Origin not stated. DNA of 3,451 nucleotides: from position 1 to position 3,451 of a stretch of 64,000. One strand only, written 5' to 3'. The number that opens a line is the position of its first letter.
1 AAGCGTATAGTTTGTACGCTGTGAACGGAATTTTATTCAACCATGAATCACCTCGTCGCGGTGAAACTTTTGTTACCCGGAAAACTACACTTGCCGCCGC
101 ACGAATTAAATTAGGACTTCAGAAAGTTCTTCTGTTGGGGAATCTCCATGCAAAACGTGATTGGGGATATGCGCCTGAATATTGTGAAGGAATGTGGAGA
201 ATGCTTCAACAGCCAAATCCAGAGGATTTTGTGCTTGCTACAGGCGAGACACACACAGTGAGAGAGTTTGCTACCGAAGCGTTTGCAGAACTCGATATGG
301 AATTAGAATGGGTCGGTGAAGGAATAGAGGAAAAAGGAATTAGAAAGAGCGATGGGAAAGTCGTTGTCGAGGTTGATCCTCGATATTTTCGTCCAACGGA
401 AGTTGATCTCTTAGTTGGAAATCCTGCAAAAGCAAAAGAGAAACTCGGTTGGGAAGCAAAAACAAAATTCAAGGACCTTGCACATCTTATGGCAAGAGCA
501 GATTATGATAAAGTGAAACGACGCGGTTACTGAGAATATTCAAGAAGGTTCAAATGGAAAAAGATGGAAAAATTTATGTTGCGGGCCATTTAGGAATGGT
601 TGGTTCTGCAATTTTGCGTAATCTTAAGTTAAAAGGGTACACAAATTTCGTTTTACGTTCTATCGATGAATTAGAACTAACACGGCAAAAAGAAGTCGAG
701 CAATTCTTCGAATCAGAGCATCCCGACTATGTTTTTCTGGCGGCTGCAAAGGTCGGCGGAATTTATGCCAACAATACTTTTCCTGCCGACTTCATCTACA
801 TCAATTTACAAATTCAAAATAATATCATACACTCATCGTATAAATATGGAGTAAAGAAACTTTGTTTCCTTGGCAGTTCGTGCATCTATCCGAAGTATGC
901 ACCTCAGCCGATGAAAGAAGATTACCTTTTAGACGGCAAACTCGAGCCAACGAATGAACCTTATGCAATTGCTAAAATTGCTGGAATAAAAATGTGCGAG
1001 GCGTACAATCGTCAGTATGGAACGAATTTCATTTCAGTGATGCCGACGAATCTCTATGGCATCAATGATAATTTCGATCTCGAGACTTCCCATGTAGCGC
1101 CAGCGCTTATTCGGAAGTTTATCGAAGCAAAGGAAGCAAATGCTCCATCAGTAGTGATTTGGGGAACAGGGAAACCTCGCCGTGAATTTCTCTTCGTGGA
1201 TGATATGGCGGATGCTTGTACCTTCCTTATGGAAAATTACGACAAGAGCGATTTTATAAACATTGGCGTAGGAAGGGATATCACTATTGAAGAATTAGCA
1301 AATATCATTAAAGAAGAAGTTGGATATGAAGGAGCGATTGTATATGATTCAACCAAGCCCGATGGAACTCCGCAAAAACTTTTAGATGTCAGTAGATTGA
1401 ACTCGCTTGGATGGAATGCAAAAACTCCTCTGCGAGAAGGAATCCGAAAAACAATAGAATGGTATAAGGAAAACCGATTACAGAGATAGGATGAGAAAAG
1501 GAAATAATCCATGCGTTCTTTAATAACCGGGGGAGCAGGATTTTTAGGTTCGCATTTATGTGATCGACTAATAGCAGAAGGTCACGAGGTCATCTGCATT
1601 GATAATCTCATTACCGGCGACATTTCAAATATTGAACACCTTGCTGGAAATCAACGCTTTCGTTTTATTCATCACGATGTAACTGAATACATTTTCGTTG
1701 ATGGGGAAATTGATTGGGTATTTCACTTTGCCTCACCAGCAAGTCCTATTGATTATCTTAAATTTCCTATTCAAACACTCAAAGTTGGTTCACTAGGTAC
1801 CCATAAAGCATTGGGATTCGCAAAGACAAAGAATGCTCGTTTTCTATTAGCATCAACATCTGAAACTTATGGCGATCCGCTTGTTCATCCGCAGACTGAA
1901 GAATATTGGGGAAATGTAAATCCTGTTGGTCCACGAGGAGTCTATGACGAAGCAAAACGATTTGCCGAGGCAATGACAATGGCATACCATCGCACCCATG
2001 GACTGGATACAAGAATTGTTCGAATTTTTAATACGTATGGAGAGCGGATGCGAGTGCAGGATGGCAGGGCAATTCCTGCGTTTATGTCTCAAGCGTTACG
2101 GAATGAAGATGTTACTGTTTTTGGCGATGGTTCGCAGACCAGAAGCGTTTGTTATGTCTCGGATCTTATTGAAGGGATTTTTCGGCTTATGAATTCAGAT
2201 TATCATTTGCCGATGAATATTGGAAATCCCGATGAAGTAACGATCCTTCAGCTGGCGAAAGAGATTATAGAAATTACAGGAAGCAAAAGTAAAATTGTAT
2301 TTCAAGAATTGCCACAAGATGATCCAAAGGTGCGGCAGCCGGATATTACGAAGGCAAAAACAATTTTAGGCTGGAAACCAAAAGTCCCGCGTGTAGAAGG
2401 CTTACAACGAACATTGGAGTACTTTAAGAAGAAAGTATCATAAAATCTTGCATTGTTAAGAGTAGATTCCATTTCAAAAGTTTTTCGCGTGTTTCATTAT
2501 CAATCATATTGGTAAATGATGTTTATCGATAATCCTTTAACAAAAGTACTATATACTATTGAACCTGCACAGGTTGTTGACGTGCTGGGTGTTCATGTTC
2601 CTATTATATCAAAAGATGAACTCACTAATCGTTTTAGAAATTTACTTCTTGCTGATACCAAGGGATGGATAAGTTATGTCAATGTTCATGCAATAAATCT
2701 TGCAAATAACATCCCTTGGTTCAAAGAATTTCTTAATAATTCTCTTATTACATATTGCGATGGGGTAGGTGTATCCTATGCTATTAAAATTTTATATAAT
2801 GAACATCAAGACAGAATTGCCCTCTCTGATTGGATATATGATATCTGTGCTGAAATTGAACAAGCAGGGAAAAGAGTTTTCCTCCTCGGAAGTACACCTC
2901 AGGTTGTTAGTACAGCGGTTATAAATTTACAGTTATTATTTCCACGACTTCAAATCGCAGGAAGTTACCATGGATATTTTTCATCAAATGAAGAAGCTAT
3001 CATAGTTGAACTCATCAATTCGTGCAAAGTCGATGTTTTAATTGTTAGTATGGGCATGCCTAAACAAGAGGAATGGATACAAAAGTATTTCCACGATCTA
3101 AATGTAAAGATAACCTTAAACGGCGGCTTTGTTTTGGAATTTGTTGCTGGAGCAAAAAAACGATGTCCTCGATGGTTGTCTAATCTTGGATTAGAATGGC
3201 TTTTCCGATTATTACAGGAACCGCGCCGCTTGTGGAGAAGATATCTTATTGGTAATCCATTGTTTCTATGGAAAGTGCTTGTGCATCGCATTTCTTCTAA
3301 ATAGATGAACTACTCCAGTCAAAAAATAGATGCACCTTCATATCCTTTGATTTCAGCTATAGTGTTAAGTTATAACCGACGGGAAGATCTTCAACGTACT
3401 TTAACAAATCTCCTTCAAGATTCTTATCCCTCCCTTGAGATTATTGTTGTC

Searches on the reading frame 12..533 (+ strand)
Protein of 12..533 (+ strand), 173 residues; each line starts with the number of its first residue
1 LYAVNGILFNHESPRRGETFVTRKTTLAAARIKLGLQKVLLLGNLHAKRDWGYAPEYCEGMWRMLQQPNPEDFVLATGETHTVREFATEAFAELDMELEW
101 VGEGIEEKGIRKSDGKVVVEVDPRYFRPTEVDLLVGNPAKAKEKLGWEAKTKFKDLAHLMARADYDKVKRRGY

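Call 8: search_protein_families(library=pfam, proteins=[window:12-533:+], max_evalue=0.001)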
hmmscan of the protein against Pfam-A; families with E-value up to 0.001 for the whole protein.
window:12-533:+ (173 aa): 2 families
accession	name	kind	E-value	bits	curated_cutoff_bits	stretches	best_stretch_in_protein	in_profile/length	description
PF16363.11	GDP_Man_Dehyd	-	1.6e-62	212.3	27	1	1-160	173-332/332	GDP-mannose 4,6 dehydratase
PF01370.27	Epimerase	-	1.2e-15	58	20.9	1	2-75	163-239/240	NAD dependent epimerase/dehydratase family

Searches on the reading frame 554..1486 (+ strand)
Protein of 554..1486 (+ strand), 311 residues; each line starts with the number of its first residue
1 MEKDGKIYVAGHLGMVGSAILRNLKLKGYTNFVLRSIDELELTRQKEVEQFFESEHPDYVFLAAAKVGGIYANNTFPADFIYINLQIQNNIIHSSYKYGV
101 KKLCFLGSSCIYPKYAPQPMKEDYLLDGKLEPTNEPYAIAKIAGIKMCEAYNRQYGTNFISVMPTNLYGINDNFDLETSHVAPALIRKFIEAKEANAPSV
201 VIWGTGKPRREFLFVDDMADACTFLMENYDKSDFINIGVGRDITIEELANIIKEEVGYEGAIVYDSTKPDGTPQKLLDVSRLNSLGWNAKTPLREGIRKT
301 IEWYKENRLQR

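Call 8: search_protein_families(library=pfam, proteins=[window:554-1486:+], max_evalue=0.001)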
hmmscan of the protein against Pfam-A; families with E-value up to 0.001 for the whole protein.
window:554-1486:+ (311 aa): 3 families
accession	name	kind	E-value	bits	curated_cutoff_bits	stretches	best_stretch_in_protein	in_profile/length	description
PF01370.27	Epimerase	-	3.3e-63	213.8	20.9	1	7-238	1-240/240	NAD dependent epimerase/dehydratase family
PF16363.11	GDP_Man_Dehyd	-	8.2e-18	65.4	27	1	40-300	59-332/332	GDP-mannose 4,6 dehydratase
PF04321.23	RmlD_sub_bind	-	1.3e-05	24.9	27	1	6-155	2-143/287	RmlD substrate binding domain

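Call 48: find_encoding_contigs(protein=window:554-1486:+, flank=10000, max_places=2)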
Protein window:554-1486:+ (311 aa): 6 contigs read that carry it; 2 places shown.
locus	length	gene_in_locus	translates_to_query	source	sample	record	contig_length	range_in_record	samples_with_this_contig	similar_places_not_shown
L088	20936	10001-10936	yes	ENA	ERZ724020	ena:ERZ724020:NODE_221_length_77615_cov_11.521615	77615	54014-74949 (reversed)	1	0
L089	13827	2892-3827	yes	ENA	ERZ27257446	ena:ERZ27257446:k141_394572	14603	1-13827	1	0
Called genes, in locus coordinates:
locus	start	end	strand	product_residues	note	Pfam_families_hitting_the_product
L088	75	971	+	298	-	PF01370:Epimerase, PF02719:Polysacc_synt_2 (faint), PF04321:RmlD_sub_bind, PF16363:GDP_Man_Dehyd (weak)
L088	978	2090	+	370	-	PF00534:Glycos_transf_1, PF13692:Glyco_trans_1_4, PF13524:Glyco_trans_1_2 (weak)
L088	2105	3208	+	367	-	PF01041:DegT_DnrJ_EryC1, PF00155:Aminotran_1_2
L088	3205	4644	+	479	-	PF13727:CoA_binding_3, PF02397:Bac_transf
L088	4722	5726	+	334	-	PF01408:GFO_IDH_MocA, PF03721:UDPG_MGDP_dh_N (weak), PF02894:GFO_IDH_MocA_C, PF22725:GFO_IDH_MocA_C3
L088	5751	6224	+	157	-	PF25084:LbH_EIF2B (weak), PF25087:GMPPB_C, PF00132:Hexapep, PF14602:Hexapep_2 (weak)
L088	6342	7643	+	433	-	PF03721:UDPG_MGDP_dh_N, PF00984:UDPG_MGDP_dh, PF03720:UDPG_MGDP_dh_C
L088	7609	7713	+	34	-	-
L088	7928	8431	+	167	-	PF01909:NTP_transf_2, PF18765:Polbeta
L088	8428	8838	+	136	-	PF05168:HEPN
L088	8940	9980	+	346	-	PF01370:Epimerase, PF02719:Polysacc_synt_2 (weak), PF04321:RmlD_sub_bind, PF16363:GDP_Man_Dehyd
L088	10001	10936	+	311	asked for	PF01370:Epimerase, PF04321:RmlD_sub_bind (weak), PF16363:GDP_Man_Dehyd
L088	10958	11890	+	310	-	PF01073:3Beta_HSD, PF01370:Epimerase, PF02719:Polysacc_synt_2 (faint), PF04321:RmlD_sub_bind (weak), PF07993:NAD_binding_4 (faint), PF16363:GDP_Man_Dehyd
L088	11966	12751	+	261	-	PF03808:Glyco_tran_WecG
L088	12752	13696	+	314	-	PF00535:Glycos_transf_2, PF13641:Glyco_tranf_2_3 (faint)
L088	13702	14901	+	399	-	PF13692:Glyco_trans_1_4 (faint)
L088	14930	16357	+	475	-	-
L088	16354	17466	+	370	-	PF13439:Glyco_transf_4, PF13477:Glyco_trans_4_2 (weak), PF13579:Glyco_trans_4_4, PF00534:Glycos_transf_1, PF13692:Glyco_trans_1_4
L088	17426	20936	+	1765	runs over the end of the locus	PF01364:Peptidase_C25, PF15711:ILEI, PF07705:CARDB, PF13860:FlgD_ig (weak)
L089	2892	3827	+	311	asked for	PF01370:Epimerase, PF04321:RmlD_sub_bind (weak), PF16363:GDP_Man_Dehyd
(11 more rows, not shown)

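Call 51: search_protein_families(library=ncbifam, proteins=[L088:75-968:+, L088:978-2087:+, L088:2105-3205:+, L088:3205-4641:+, L088:4722-5723:+, L088:5751-6221:+, L088:6342-7640:+], max_evalue=1e-10)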
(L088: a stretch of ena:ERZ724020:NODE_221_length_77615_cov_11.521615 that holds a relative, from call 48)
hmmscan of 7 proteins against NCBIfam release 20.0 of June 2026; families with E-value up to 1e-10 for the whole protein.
L088:75-968:+ (298 aa): 3 families
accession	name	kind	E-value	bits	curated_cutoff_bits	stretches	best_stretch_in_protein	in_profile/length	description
TIGR01214.1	rmlD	equivalog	4.7e-53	180.1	224.05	1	3-292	1-284/285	dTDP-4-dehydrorhamnose reductase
NF007440.0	PRK09987.1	equivalog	7.5e-20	71.4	308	1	43-292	39-292/299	dTDP-4-dehydrorhamnose reductase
TIGR02197.1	heptose_epim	equivalog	5.2e-11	42.3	274.6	0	8-251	5-273/316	ADP-glyceromanno-heptose 6-epimerase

L088:978-2087:+ (370 aa): 7 families
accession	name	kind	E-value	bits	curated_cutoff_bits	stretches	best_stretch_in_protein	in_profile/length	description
NF046071.1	B1-4RhmsylTfaseCps2T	equivalog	3.8e-31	108.3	500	1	111-368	114-384/384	beta 1-4 rhamnosyltransferase Cps2T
NF038295.1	EPS_HpsP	equivalog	1.3e-19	70.5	550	1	176-369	181-385/388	hormogonium polysaccharide biosynthesis glycosyltransferase HpsP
NF047684.1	TeichurnBiosyTuaC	equivalog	3.1e-16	59.3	550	1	186-360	204-378/391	teichuronic acid biosynthesis protein TuaC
TIGR03088.1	stp2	hypoth_equivalog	1.2e-13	50.9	409.05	1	206-369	200-371/374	TIGR03088 family PEP-CTERM/XrtA system glycosyltransferase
TIGR02149.1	glgA_Coryne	subfamily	1.8e-13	50.4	302.4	1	186-369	189-388/391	glycogen synthase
NF041010.1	glycosy_Agl16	equivalog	1.4e-12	47.2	575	1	196-369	175-349/352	glycosylation protein Agl16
NF038298.1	EPS_HpsO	equivalog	5.6e-12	45.1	575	1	185-368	185-384/388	hormogonium polysaccharide biosynthesis glycosyltransferase HpsO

L088:2105-3205:+ (367 aa): 7 families
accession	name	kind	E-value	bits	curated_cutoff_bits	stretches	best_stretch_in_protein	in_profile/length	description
TIGR03588.1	PseC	equivalog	1.2e-80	271.3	423.5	1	13-365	7-379/380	UDP-4-amino-4,6-dideoxy-N-acetyl-beta-L-altrosamine transaminase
NF008687.0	PRK11706.1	equivalog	1e-70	238.4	375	1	40-366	35-374/375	dTDP-4-amino-4,6-dideoxygalactose transaminase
NF008658.2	PRK11658.1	equivalog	2.8e-67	227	631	1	15-365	12-376/379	UDP-4-amino-4-deoxy-L-arabinose aminotransferase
TIGR04181.1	NHT_00031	hypoth_equivalog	1.2e-58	198.7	420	1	32-345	24-357/359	LegC family aminotransferase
TIGR02379.1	ECA_wecE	subfamily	1.1e-56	192.2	434.85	1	43-366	38-375/376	dTDP-4-amino-4,6-dideoxy-D-glucose transaminase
TIGR04427.1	PLP_DesI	equivalog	2.6e-52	178.3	650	1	23-363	38-380/390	dTDP-4-dehydro-6-deoxyglucose aminotransferase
NF011936.0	PRK15407.1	equivalog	1.9e-50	171.9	423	1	16-216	46-252/440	lipopolysaccharide biosynthesis protein RfbH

L088:3205-4641:+ (479 aa): 10 families
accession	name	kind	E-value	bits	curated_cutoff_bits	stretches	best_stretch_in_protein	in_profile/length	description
TIGR03025.1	EPS_sugtrans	subfamily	6e-115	385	295.55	1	13-477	2-443/445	exopolysaccharide biosynthesis polyprenyl glycosylphosphotransferase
TIGR03023.1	WcaJ_sugtrans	equivalog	8.5e-97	325.3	410.75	1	13-476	2-450/453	undecaprenyl-phosphate glucose phosphotransferase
TIGR03022.1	WbaP_sugtrans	subfamily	2.3e-88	297.5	403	1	10-477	1-454/456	undecaprenyl-phosphate galactose phosphotransferase WbaP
NF041877.1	EPS_EpsZ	equivalog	7.5e-69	232.5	800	1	94-477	86-457/459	exopolysaccharide biosynthesis polyisoprenyl-phosphate hexose-1-phosphate transferase EpsZ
TIGR03013.1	EpsB_2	subfamily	9.3e-59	199.6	393.35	1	14-478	3-442/443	TIGR03013 family XrtA/PEP-CTERM system glycosyltransferase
NF052601.1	undeca_RfbP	equivalog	1.5e-54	184.9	330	1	276-476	42-239/244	undecaprenyl-phosphate galactose phosphotransferase family protein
NF007518.0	PRK10124.1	equivalog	7.7e-46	156.8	684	1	10-469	21-454/464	undecaprenyl-phosphate glucose phosphotransferase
NF011751.0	PRK15204.1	equivalog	4.7e-45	154.1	907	1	11-474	18-471/476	undecaprenyl-phosphate galactose phosphotransferase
NF050817.1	PolSacchBiosHfsE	equivalog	3.2e-38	131.7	750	1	59-473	60-460/467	polysaccharide biosynthesis protein HfsE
NF045514.1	glycotran_HepC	equivalog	2.4e-25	89.1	140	1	273-406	111-212/220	heterocyst development glycosyltransferase HepC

L088:4722-5723:+ (334 aa): 6 families
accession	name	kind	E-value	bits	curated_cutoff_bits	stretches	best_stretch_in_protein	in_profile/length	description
NF040723.1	UDP-GlcNAcDh_Arch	equivalog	8.1e-45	153.6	450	1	1-268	1-269/302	UDP-N-acetylglucosamine 3-dehydrogenase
TIGR04380.1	myo_inos_iolG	equivalog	4.8e-25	88.1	355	1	1-326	2-326/330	inositol 2-dehydrogenase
NF008607.0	PRK11579.1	subfamily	6.2e-23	81.3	330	1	2-149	6-151/346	oxidoreductase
NF041392.1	XylDh_Gfo6_Halo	equivalog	1.1e-16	60.5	350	1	2-145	18-165/350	D-xylose 1-dehydrogenase Gfo6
NF052479.1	LevoglcsnDh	equivalog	3.1e-16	59.1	650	1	26-148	37-159/386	levoglucosan dehydrogenase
NF058561.1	BT_2158_fam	equivalog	1.7e-12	46.7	750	1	2-145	37-179/487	glycoside 3-dehydrogenase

L088:5751-6221:+ (157 aa): 29 families (the best 25 are shown)
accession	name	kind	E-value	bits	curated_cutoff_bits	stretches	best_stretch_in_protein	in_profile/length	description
TIGR03570.1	NeuD_NnaD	subfamily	1.2e-23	83.8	160.8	1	106-152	156-202/202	NeuD/PglB/VioB family sugar acetyltransferase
TIGR03308.1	phn_thr-fam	hypoth_equivalog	7.1e-19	68.5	201.65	1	10-155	19-160/204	phosphonate metabolim protein, transferase hexapeptide repeat family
TIGR03532.1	DapD_Ac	equivalog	9.7e-19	67.9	231.75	1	103-157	160-214/231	2,3,4,5-tetrahydropyridine-2,6-dicarboxylate N-acetyltransferase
NF007076.0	PRK09527.1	equivalog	1.6e-18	66.8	347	1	99-157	127-185/203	galactoside O-acetyltransferase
NF041874.1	EPS_EpsC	equivalog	1.4e-17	63.9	150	1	40-155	62-165/168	serine O-acetyltransferase EpsC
NF010933.0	PRK14353.1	equivalog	4.1e-16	58.6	505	1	7-150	283-427/453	bifunctional UDP-N-acetylglucosamine diphosphorylase/glucosamine-1-phosphate N-acetyltransferase GlmU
NF007240.0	PRK09677.1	equivalog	6.1e-16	58.5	243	1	109-156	136-183/192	putative lipopolysaccharide biosynthesis O-acetyl transferase WbbJ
NF050158.1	CarbAnhydGPos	equivalog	8.8e-16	58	250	1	104-156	88-142/172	gamma carbonic anhydrase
NF007499.0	PRK10092.1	equivalog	1e-15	58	314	1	103-156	129-182/183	maltose O-acetyltransferase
TIGR01172.1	cysE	equivalog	2.2e-15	57.1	210.65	1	39-152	61-162/162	serine O-acetyltransferase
TIGR01173.1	glmU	equivalog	7.6e-15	54.7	366.85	0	103-148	391-436/452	bifunctional UDP-N-acetylglucosamine diphosphorylase/glucosamine-1-phosphate N-acetyltransferase GlmU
NF010937.0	PRK14357.1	equivalog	1.9e-14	53.4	658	1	13-155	309-435/448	bifunctional UDP-N-acetylglucosamine diphosphorylase/glucosamine-1-phosphate N-acetyltransferase GlmU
NF058585.1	HptprglPActTf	PfamEq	2e-14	53.5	300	1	57-156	71-159/172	heptaprenylglyceryl phosphate O-acetyltransferase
NF007797.0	PRK10502.1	subfamily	2.3e-14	53.5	192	1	23-155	48-177/183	WcaF family extracellular polysaccharide biosynthesis acetyltransferase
TIGR01853.1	lipid_A_lpxD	equivalog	2.9e-14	52.8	242.5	0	7-75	101-170/325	UDP-3-O-(3-hydroxymyristoyl)glucosamine N-acyltransferase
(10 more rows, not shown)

L088:6342-7640:+ (433 aa): 7 families
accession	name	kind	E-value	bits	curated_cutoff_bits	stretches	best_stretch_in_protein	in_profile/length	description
NF047673.2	TeichurnBiosyTuaD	equivalog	1.7e-157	525.1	700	1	2-432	3-431/439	UDP-glucose 6-dehydrogenase TuaD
TIGR03026.1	NDP-sugDHase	subfamily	1.5e-144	481.8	189.8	1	1-413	1-413/413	nucleotide sugar dehydrogenase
NF041297.1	UDPGDh_AglM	equivalog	4.4e-120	401.5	670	1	1-421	1-423/429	UDP-glucose 6-dehydrogenase AglM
NF040825.1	UDPMaNacDH_Arch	equivalog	9e-57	192.8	750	1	1-417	1-403/418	UDP-N-acetyl-D-mannosamine dehydrogenase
NF008286.0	PRK11064.1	equivalog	4.5e-50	170.4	459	1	2-401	5-409/420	UDP-N-acetyl-D-mannosamine dehydrogenase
NF011631.0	PRK15057.1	equivalog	3.7e-45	154.7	757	1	1-358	1-343/388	UDP-glucose 6-dehydrogenase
NF011729.0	PRK15182.1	equivalog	1.3e-20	73.6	592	1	2-410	8-411/425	Vi polysaccharide biosynthesis UDP-N-acetylglucosamine C-6 dehydrogenase TviB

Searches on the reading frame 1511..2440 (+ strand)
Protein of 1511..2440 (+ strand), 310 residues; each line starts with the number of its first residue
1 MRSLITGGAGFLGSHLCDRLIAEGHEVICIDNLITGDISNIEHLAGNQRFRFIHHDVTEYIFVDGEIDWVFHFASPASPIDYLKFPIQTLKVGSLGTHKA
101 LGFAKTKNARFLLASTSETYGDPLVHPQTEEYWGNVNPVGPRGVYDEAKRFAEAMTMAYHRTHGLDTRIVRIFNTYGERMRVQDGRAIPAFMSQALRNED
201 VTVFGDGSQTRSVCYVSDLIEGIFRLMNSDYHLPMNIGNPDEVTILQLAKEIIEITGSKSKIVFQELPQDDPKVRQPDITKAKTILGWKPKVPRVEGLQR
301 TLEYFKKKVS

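Call 8: search_protein_families(library=pfam, proteins=[window:1511-2440:+], max_evalue=0.001)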
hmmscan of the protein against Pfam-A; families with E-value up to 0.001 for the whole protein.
window:1511-2440:+ (310 aa): 6 families
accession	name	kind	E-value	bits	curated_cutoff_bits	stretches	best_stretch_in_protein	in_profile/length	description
PF16363.11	GDP_Man_Dehyd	-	2.5e-49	169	27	1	4-300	1-331/332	GDP-mannose 4,6 dehydratase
PF01370.27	Epimerase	-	7.9e-47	160.1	20.9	1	4-229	2-227/240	NAD dependent epimerase/dehydratase family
PF01073.25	3Beta_HSD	-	1.3e-09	37.9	22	1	4-218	1-220/280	3-beta hydroxysteroid dehydrogenase/isomerase family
PF04321.23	RmlD_sub_bind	-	1.1e-07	31.7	27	1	1-261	1-236/287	RmlD substrate binding domain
PF07993.18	NAD_binding_4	-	2e-07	30.9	20.1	0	65-178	87-210/258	Male sterility protein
PF02719.21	Polysacc_synt_2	-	2.8e-07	30.4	20.2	0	139-261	132-252/293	Polysaccharide biosynthesis protein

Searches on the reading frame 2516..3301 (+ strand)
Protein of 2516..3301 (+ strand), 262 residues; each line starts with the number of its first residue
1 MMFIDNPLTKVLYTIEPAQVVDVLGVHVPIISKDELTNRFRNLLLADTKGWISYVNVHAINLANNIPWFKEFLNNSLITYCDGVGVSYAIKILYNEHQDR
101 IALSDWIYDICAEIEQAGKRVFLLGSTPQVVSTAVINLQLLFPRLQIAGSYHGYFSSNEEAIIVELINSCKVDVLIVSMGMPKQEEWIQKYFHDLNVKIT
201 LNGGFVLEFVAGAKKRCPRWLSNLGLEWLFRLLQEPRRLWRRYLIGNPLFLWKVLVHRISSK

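Call 8: search_protein_families(library=pfam, proteins=[window:2516-3301:+], max_evalue=0.001)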
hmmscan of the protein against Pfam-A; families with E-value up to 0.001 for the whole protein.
window:2516-3301:+ (262 aa): 1 family
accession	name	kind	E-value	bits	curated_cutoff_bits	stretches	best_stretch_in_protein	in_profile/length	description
PF03808.19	Glyco_tran_WecG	-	6.7e-57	192.4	27.4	1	78-243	3-168/168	Glycosyl transferase WecG/TagA/CpsF family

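Call 44: search_protein_families(library=ncbifam, proteins=[window:2516-3301:+], max_evalue=0.01)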
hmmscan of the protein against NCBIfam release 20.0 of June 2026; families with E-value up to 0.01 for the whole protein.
window:2516-3301:+ (262 aa): 4 families
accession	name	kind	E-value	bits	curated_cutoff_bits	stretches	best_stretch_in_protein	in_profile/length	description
TIGR00696.1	wecG_tagA_cpsF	superfamily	3.1e-40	137.8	69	1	71-247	1-177/178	WecB/TagA/CpsF family glycosyltransferase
NF041710.1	UDPacetylman_taseTarA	equivalog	4.3e-37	127.9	350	1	19-258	7-244/247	N-acetylglucosaminyldiphosphoundecaprenol N-acetyl-beta-D-mannosaminyltransferase TarA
NF041872.1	EPS_EpsA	equivalog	1.4e-30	106.6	500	1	41-250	38-250/265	exopolysaccharide biosynthesis glycosyltransferase EpsA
NF002980.1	PRK03692.1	equivalog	6.4e-27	94.5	323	1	49-242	32-225/240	lipopolysaccharide N-acetylmannosaminouronosyltransferase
